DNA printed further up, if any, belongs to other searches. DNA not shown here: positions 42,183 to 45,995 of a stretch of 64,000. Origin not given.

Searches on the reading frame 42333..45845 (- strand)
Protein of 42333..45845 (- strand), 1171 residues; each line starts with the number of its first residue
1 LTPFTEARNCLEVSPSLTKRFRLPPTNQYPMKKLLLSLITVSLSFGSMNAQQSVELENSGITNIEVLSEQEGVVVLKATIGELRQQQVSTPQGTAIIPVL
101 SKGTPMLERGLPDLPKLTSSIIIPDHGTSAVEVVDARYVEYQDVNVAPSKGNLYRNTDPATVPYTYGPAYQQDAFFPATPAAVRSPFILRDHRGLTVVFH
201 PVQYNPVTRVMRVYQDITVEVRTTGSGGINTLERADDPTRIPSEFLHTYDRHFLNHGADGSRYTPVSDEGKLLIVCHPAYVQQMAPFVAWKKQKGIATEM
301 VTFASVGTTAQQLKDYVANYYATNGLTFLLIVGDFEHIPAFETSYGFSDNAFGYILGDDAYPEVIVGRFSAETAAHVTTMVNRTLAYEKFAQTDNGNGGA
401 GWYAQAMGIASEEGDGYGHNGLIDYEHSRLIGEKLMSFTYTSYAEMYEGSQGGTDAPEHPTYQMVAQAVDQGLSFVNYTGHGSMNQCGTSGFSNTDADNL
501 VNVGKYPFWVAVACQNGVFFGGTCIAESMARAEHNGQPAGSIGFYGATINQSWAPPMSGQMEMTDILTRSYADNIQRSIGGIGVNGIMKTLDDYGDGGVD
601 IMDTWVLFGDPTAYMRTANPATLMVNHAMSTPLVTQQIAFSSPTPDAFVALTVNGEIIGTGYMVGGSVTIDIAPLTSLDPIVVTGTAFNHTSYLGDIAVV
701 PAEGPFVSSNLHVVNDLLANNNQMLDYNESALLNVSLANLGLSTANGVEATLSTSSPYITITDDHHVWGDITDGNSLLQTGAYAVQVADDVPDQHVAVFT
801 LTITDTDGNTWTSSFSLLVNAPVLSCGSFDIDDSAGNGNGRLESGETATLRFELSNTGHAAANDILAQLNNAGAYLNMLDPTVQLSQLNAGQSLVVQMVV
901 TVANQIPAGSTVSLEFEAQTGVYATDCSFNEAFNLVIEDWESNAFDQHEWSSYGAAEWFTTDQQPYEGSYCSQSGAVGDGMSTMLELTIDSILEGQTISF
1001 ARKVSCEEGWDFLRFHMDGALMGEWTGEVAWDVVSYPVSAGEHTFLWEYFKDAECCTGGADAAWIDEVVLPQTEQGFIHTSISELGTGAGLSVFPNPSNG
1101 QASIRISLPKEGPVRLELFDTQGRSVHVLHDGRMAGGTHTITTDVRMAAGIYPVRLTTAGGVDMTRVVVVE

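Call 63: search_protein_families(library=pfam, max_evalue=0.00001, proteins=[window:42333-45845:-])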
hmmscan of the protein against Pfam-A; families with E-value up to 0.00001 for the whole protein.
window:42333-45845:- (1171 aa): 4 families
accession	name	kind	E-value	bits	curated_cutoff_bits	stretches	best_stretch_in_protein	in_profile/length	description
PF01364.23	Peptidase_C25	-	2.7e-52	178.7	23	1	273-613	2-372/374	Peptidase family C25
PF08126.16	Propeptide_C25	-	1.2e-34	119.7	22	1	63-222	10-171/205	Propeptide_C25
PF03785.20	Peptidase_C25_C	-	1.3e-08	35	25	1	620-697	1-78/79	Peptidase family C25, C terminal ig-like domain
PF18962.6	Por_Secre_tail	-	4.7e-06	27.3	27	0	1093-1169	1-75/75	Secretion system C-terminal sorting domain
